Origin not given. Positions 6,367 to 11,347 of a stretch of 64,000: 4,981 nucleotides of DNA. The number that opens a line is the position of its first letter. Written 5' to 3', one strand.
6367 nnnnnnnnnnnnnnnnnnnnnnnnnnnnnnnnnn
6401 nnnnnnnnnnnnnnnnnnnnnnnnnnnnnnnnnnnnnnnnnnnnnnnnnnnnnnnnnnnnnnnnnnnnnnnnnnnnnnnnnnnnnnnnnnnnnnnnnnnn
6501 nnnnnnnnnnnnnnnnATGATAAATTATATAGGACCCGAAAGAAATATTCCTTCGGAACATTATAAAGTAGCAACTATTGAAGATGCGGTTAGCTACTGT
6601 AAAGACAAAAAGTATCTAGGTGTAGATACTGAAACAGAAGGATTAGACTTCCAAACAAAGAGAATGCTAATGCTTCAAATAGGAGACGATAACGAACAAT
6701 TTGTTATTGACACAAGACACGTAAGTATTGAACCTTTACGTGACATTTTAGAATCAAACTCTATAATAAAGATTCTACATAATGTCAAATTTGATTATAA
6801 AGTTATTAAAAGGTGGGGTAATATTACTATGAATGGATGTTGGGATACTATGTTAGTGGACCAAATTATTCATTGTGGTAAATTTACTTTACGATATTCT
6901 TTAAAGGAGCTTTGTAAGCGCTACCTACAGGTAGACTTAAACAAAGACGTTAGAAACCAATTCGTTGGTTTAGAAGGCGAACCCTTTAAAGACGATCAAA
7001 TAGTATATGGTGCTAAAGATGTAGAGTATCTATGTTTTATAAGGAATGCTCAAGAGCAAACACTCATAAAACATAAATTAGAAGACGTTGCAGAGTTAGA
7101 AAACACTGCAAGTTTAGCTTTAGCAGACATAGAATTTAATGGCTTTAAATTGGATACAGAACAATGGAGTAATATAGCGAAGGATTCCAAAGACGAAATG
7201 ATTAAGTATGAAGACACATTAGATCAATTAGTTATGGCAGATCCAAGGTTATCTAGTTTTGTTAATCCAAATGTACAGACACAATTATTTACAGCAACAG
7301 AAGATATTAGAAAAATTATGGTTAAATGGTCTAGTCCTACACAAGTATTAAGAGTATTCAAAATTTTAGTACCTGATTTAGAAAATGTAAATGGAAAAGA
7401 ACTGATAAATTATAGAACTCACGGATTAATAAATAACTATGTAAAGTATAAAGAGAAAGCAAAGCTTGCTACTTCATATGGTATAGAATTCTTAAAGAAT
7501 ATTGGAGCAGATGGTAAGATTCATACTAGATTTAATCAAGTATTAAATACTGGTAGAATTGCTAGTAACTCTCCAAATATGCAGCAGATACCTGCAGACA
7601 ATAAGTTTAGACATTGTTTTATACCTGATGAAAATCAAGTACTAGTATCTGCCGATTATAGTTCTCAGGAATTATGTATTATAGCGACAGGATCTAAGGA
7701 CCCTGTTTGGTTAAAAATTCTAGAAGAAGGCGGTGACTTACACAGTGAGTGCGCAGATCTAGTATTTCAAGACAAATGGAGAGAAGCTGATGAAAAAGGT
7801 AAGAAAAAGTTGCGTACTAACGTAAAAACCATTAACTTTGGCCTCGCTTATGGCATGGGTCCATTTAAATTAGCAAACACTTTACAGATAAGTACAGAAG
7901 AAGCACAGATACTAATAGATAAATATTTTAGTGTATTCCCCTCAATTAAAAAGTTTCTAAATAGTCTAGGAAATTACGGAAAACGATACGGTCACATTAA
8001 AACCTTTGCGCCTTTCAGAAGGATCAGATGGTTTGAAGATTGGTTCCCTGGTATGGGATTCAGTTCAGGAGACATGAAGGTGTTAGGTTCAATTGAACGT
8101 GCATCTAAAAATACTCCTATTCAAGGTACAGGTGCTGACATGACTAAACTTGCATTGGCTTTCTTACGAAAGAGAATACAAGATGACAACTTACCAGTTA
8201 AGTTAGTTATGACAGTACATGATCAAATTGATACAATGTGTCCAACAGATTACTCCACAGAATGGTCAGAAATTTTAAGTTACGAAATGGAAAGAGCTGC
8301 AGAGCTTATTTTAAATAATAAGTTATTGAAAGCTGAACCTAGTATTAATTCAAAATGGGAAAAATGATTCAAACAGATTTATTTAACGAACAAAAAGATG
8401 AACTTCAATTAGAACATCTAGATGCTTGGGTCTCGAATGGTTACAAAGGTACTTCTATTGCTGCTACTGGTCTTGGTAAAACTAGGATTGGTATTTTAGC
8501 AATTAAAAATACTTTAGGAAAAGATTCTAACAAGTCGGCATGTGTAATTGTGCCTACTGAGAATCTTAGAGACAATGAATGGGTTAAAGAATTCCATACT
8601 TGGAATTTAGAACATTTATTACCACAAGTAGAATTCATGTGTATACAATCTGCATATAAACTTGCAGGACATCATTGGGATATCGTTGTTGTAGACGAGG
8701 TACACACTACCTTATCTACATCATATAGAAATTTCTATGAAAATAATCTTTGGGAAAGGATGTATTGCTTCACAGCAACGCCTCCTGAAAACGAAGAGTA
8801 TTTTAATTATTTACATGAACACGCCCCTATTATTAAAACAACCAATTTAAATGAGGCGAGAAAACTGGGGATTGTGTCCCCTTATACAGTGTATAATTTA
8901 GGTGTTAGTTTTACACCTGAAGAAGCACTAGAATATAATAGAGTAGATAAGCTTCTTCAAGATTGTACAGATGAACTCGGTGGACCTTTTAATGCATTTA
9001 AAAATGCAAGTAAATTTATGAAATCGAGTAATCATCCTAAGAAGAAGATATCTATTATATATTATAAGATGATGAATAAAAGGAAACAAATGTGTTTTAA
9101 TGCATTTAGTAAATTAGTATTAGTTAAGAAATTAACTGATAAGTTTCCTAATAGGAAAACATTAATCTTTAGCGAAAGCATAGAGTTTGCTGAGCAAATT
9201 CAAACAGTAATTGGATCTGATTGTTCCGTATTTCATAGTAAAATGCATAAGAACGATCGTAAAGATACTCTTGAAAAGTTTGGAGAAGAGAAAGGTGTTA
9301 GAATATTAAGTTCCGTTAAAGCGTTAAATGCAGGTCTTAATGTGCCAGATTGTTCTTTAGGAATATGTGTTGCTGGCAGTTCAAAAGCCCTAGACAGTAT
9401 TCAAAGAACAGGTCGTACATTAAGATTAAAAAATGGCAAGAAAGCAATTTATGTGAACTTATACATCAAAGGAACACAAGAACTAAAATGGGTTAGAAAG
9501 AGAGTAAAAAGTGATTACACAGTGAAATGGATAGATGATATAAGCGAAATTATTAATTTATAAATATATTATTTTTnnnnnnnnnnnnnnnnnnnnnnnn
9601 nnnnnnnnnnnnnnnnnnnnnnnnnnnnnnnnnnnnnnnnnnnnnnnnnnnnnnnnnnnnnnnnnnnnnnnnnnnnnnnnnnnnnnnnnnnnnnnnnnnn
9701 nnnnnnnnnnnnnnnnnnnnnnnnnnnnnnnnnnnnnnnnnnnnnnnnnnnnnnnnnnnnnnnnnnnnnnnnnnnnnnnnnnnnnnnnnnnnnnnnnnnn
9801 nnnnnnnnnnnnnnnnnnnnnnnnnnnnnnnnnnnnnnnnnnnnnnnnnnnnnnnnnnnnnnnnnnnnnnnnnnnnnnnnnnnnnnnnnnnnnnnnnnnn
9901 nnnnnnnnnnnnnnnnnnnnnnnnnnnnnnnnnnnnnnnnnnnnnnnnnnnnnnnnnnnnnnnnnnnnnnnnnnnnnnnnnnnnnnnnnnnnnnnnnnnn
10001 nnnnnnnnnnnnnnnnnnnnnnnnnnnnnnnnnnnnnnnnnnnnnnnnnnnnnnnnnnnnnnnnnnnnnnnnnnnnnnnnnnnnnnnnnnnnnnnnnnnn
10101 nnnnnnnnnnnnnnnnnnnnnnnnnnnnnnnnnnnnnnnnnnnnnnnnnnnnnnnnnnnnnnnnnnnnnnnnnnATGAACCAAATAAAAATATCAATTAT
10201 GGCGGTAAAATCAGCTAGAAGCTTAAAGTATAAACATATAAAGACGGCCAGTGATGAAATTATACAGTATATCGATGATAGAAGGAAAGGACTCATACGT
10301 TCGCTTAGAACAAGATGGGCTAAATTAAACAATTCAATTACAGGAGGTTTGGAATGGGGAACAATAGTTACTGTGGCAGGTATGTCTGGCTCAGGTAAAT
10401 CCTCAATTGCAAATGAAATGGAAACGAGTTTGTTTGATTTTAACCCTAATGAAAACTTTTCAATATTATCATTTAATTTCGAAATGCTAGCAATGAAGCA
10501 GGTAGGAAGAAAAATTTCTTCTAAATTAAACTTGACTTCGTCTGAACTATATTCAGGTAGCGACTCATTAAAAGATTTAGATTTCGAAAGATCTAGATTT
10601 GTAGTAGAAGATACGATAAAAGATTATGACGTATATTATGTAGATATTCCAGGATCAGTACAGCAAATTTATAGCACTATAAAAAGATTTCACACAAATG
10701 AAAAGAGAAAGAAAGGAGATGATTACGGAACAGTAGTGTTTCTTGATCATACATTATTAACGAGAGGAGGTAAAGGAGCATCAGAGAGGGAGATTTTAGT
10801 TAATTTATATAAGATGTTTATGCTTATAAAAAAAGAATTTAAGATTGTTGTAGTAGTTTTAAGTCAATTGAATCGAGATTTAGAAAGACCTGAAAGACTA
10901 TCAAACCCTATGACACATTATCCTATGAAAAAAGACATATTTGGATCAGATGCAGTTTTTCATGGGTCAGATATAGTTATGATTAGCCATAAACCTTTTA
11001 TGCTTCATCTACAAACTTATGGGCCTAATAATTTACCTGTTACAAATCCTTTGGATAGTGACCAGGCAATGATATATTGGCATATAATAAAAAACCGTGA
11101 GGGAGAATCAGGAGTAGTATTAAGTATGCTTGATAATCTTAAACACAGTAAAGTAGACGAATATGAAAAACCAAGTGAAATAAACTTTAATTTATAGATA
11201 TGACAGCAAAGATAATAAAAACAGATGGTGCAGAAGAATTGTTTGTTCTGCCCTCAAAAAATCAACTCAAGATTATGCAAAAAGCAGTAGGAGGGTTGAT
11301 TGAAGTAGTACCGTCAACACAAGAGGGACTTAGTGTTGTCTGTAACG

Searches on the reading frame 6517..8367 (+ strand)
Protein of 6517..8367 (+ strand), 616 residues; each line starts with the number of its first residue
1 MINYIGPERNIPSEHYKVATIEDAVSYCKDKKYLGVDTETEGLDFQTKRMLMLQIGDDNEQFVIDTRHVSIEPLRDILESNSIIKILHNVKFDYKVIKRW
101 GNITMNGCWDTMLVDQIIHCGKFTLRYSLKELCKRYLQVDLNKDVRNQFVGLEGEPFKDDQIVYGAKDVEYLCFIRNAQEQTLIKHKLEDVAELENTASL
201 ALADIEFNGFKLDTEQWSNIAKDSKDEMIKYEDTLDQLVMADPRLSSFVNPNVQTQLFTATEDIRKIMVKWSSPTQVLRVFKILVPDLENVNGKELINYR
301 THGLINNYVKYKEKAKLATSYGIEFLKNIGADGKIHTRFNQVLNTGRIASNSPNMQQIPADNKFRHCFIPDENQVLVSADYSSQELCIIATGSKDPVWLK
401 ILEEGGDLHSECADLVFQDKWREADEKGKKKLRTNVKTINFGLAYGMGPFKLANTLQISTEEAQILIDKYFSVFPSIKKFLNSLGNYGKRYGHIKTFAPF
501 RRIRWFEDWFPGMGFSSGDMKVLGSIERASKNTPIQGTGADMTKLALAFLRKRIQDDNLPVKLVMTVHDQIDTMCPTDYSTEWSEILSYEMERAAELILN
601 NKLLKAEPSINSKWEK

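Call 11: search_protein_families(library=phrogs, proteins=[window:6517-8367:+], max_evalue=0.00001)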
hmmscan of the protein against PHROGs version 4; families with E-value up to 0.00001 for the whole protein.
window:6517-8367:+ (616 aa): 9 families
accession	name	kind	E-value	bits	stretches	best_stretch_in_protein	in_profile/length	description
phrog_17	-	DNA, RNA and nucleotide metabolism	2.4e-105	354.8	1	19-593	656-1210/1445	DNA polymerase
phrog_2573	-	DNA, RNA and nucleotide metabolism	3.4e-42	145.8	1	363-602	4-256/336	DNA polymerase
phrog_5995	-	DNA, RNA and nucleotide metabolism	1.7e-23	84.5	1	443-593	4-146/236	DNA polymerase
phrog_15971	-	DNA, RNA and nucleotide metabolism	1.4e-20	74.8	1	190-615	2-373/376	DNA polymerase I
phrog_12241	-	DNA, RNA and nucleotide metabolism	6.4e-18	66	1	69-365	183-500/502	DNA polymerase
phrog_10285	-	DNA, RNA and nucleotide metabolism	3e-17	63.7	1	350-482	27-165/321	DNA polymerase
phrog_23226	-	DNA, RNA and nucleotide metabolism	5.2e-13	49.3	1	343-421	303-386/611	DNA polymerase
phrog_35406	-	DNA, RNA and nucleotide metabolism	9.4e-07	29.3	0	424-577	100-248/320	DNA polymerase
phrog_9556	-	DNA, RNA and nucleotide metabolism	8.8e-06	25.9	0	308-358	392-439/441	DNA polymerase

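Call 13: find_related_loci(query=window:6517-8367:+, collection=viral_contigs, flank=10000)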
Query window:6517-8367:+ (616 aa) in viral_contigs; peptide patterns used: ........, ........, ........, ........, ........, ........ (x = any residue, [..] = any of these).
101 stretches matched a pattern; 92 encode a relative of the query (tblastn E <= 1e-3); the best 80 are kept; 80 distinct loci.
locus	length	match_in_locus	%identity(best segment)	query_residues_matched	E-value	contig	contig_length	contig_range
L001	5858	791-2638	87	1-616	0e+0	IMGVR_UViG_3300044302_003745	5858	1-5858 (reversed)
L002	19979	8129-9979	80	1-616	0e+0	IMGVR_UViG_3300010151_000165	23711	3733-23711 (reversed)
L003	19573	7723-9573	80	1-616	0e+0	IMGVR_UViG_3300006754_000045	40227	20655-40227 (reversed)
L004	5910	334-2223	61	2-616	0e+0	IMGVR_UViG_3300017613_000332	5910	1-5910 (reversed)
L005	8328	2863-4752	61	2-616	0e+0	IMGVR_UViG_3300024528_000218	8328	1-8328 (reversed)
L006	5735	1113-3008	60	1-616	0e+0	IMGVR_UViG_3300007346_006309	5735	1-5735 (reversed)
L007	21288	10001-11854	57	13-616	0e+0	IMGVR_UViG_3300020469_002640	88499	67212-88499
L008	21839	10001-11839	58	19-616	0e+0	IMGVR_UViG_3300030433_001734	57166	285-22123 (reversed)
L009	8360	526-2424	57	1-616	0e+0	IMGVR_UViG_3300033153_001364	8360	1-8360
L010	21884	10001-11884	55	1-616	0e+0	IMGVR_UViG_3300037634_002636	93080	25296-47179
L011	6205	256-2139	55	1-616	0e+0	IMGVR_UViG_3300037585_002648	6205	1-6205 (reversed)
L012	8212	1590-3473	55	1-616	0e+0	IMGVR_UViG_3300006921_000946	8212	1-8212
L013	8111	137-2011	53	1-616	0e+0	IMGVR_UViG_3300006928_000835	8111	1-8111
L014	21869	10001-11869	54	1-616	0e+0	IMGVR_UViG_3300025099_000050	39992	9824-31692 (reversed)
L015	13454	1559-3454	60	1-616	0e+0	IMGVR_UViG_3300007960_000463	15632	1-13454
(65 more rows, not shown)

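Call 63: search_dna_similar(query=window:6517-8367:+, collection=phages, mode=protein, max_rows=12)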
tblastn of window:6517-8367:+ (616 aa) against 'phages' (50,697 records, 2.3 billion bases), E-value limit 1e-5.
The search stops at 5000 records and this limit was reached: more records match than are counted here, and every count below describes the 5000 best-scoring records only.
Records with a match: at least 5000; places in all: 5001; records where one place covers at least 80% of the query: 1143.
Best place of each record, by identity: <60% 5000.
By first word of the organism name: Mycobacterium 1018; Vibrio 571; Staphylococcus 344; Salmonella 342; Microbacterium 312; Klebsiella 277; Bacillus 266; Escherichia 233; Acinetobacter 164; Pseudomonas 158; and 118 more.
By host as written in the record: Mycobacterium smegmatis mc2 155 731; - 672; Klebsiella pneumoniae 146; Mycobacterium smegmatis mc#155 138; Microbacterium foliorum NRRL B-24224 137; Microbacterium foliorum NRRL B-24224 SEA 132; Staphylococcus aureus 113; Escherichia coli 75; and 892 more.
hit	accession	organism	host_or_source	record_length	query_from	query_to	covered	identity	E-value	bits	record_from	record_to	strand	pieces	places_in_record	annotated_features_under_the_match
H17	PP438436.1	Leptolyngbya phage Lbo-JY46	Leptolyngbya boryana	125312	17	614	93%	30.9%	4e-42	238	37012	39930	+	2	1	putative DNA polymerase | LAGLIDADG DNA endonuclease family protein | hypothetical protein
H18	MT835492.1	Bacteriophage sp.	human fecal samples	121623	31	567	87%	32.7%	2e-60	224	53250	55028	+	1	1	record has no annotation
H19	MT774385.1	uncultured phage cr108_1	human feces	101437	16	614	97%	29.2%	3e-62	229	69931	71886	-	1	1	DNA polymerase I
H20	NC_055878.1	uncultured phage cr108_1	human feces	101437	16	614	97%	29.2%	3e-62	229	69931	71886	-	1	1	DNA polymerase I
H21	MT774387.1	uncultured phage cr111_1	human feces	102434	13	614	98%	28.6%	4e-58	217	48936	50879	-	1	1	DNA polymerase I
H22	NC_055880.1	uncultured phage cr111_1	human feces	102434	13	614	98%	28.6%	4e-58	217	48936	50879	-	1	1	DNA polymerase I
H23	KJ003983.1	IAS virus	Homo sapiens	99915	1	609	99%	27.1%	1e-53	204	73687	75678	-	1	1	record has no annotation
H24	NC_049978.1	IAS virus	Homo sapiens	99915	1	609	99%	27.1%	1e-53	204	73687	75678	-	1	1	DNA polymerase I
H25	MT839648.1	Bacteriophage sp.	human fecal samples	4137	18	614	97%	27.2%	1e-47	186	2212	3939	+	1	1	record has no annotation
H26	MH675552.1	Bacteroides phage crAss001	Bacteroides intestinalis APC919/174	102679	4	609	98%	26.6%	3e-53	202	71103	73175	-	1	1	DNA polymerase I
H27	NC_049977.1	Bacteroides phage crAss001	Bacteroides intestinalis APC919/174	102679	4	609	98%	26.6%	3e-53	202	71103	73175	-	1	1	DNA polymerase I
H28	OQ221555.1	Bacteroides phage PhiCrAssBcn20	Bacteroides intestinalis DSM 108646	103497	4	609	98%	26.6%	3e-53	202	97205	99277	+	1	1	DNA polymerase I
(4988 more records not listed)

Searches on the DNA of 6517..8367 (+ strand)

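Call 16: search_rna_families(sources=[L003, L008, L075, L073, L079, L027, L007], threshold=gathering)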
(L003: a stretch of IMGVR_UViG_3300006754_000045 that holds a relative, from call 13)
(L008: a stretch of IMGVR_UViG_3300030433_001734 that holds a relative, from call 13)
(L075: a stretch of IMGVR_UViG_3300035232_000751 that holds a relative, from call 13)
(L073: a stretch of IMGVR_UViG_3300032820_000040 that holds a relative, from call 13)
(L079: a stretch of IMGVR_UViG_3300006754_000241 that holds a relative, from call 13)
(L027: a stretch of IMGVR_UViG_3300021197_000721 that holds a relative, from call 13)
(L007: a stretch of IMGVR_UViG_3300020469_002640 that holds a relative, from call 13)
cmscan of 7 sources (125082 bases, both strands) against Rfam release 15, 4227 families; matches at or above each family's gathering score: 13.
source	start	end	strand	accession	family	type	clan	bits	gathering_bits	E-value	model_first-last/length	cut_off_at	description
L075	5326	5706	+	RF02032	GOLLD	Gene;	-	221.2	150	5.4e-61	1-416/416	no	Giant, ornate, lake- and Lactobacillales-derived (GOLLD) RNA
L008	5333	5715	+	RF02032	GOLLD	Gene;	-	218.6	150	3.3e-60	1-416/416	no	Giant, ornate, lake- and Lactobacillales-derived (GOLLD) RNA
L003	2326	2730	+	RF02032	GOLLD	Gene;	-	215.9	150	2.1e-59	1-416/416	no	Giant, ornate, lake- and Lactobacillales-derived (GOLLD) RNA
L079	1071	1468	+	RF02032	GOLLD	Gene;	-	213.9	150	7.9e-59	1-416/416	no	Giant, ornate, lake- and Lactobacillales-derived (GOLLD) RNA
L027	4049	4442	+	RF02032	GOLLD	Gene;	-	213.8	150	8.5e-59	1-416/416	no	Giant, ornate, lake- and Lactobacillales-derived (GOLLD) RNA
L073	529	967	+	RF02032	GOLLD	Gene;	-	201.8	150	3.5e-55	1-416/416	no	Giant, ornate, lake- and Lactobacillales-derived (GOLLD) RNA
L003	4647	5073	+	RF00023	tmRNA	Gene;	CL00001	75.2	47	4.1e-27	1-374/374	no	transfer-messenger RNA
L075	7379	7790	+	RF00023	tmRNA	Gene;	CL00001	70.8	47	3.1e-25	1-374/374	no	transfer-messenger RNA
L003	1889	1964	+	RF02679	Pistol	Gene; ribozyme;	-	69.4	34.5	2.8e-10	1-68/68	no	Pistol ribozyme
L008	7360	7770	+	RF00023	tmRNA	Gene;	CL00001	66.6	47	1.8e-23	1-374/374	no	transfer-messenger RNA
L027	2768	2837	+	RF02679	Pistol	Gene; ribozyme;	-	52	34.5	2.7e-06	1-68/68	no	Pistol ribozyme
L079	576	658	+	RF00023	tmRNA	Gene;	CL00001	51.8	47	3.3e-17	1-374/374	no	transfer-messenger RNA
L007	6875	6949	+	RF00005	tRNA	Gene; tRNA;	CL00001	48.6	29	4.7e-07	1-71/71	no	tRNA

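Call 66: search_rna_families(source=L027, start=2400, end=4600, threshold=evalue, max_evalue=1, show_alignments=3)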
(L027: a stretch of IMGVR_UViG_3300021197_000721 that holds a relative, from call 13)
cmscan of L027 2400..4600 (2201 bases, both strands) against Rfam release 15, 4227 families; matches with E-value up to 1: 3.
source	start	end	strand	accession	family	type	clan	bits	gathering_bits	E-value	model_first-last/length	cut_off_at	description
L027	4049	4442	+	RF02032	GOLLD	Gene;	-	213.8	150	1.5e-60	1-416/416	no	Giant, ornate, lake- and Lactobacillales-derived (GOLLD) RNA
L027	2768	2837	+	RF02679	Pistol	Gene; ribozyme;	-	52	34.5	4.7e-08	1-68/68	no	Pistol ribozyme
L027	3573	3589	+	RF00023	tmRNA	Gene;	CL00001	10.2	47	0.21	347-363/374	no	transfer-messenger RNA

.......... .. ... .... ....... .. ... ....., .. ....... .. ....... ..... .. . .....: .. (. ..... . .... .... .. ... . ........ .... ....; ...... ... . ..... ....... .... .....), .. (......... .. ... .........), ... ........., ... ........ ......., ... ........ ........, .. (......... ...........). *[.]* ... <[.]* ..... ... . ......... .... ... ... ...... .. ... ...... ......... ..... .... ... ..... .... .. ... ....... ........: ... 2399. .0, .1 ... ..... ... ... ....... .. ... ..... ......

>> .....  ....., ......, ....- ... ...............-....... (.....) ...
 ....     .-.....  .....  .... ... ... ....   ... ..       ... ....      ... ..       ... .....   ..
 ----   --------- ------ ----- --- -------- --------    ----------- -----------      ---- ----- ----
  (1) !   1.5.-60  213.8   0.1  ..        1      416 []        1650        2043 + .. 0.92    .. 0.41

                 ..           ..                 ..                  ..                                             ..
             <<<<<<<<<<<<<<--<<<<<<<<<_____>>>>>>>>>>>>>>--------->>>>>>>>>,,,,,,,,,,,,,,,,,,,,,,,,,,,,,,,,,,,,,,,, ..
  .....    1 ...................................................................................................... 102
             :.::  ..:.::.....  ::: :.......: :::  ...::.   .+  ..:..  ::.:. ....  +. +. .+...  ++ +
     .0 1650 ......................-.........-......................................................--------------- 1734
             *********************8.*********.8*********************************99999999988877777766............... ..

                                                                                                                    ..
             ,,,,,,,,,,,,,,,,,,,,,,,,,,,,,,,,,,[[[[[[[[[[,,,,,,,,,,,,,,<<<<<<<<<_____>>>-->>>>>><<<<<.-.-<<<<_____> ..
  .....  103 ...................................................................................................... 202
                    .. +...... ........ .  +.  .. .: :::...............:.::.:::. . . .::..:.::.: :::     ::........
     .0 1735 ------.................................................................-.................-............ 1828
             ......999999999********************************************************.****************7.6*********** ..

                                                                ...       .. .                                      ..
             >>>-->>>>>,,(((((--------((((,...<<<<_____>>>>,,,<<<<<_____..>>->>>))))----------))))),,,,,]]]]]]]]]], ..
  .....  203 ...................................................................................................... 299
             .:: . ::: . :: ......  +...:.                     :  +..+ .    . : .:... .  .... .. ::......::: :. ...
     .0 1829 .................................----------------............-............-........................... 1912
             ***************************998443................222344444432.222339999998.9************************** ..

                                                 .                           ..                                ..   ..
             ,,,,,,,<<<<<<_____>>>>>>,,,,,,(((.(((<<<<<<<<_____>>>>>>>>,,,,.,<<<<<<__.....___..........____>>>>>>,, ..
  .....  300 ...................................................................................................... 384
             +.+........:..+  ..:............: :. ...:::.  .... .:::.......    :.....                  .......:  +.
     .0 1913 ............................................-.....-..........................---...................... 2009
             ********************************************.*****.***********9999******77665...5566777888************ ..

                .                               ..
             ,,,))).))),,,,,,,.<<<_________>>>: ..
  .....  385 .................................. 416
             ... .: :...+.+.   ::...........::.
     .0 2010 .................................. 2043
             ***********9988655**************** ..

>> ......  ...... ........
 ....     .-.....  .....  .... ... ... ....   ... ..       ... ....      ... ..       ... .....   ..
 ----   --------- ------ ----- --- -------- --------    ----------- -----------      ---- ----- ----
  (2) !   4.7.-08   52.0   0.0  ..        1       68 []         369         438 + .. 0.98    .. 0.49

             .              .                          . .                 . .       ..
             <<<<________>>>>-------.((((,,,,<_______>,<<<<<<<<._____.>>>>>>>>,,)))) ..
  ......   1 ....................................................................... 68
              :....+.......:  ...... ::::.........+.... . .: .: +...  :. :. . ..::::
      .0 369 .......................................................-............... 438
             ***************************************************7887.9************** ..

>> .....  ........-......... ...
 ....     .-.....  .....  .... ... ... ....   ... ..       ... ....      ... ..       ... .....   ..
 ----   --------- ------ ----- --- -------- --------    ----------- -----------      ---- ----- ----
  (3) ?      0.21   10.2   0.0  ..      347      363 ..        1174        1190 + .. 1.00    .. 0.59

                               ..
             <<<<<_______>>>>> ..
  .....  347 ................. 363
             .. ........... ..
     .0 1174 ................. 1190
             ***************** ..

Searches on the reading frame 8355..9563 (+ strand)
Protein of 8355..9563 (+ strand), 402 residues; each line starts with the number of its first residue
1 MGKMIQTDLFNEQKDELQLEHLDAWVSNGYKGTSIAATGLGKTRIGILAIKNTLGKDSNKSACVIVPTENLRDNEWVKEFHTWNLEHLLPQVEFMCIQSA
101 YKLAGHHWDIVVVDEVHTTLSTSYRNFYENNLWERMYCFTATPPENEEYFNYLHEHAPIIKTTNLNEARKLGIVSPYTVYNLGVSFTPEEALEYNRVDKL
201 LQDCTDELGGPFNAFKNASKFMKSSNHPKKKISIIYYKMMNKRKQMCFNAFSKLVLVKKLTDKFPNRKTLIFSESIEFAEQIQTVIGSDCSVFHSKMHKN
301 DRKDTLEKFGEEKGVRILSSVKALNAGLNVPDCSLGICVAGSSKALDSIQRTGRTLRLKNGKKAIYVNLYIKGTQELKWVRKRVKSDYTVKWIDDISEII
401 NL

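Call 11: search_protein_families(library=phrogs, proteins=[window:8355-9563:+], max_evalue=0.00001)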
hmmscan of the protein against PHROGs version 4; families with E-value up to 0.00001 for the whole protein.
window:8355-9563:+ (402 aa): 4 families
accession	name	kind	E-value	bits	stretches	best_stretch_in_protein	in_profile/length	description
phrog_16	-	DNA, RNA and nucleotide metabolism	6.1e-35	121.7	1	6-371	270-600/986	DNA helicase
phrog_62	-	DNA, RNA and nucleotide metabolism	2.8e-10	39.3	1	38-143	718-849/1881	DNA helicase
phrog_2488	-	DNA, RNA and nucleotide metabolism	3.3e-08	33.8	0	223-328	382-489/579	DNA helicase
phrog_9690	-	DNA, RNA and nucleotide metabolism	4.4e-08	33.5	1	256-365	147-263/306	DNA helicase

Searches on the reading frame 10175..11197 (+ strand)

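Call 11: search_protein_families(library=phrogs, proteins=[window:10175-11197:+], max_evalue=0.00001)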
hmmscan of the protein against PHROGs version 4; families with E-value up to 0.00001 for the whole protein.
window:10175-11197:+ (340 aa): 4 families
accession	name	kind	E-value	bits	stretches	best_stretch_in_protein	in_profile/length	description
phrog_19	-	DNA, RNA and nucleotide metabolism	2e-32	113.9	1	19-334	307-584/621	DnaB-like replicative helicase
phrog_239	-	DNA, RNA and nucleotide metabolism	6.4e-15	56.1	1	44-312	341-579/801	DNA primase/helicase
phrog_243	-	DNA, RNA and nucleotide metabolism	1.4e-08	35.1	1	46-239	20-198/273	DnaB-like replicative helicase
phrog_11530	-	unknown function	7.9e-06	26.8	0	150-331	3-160/184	-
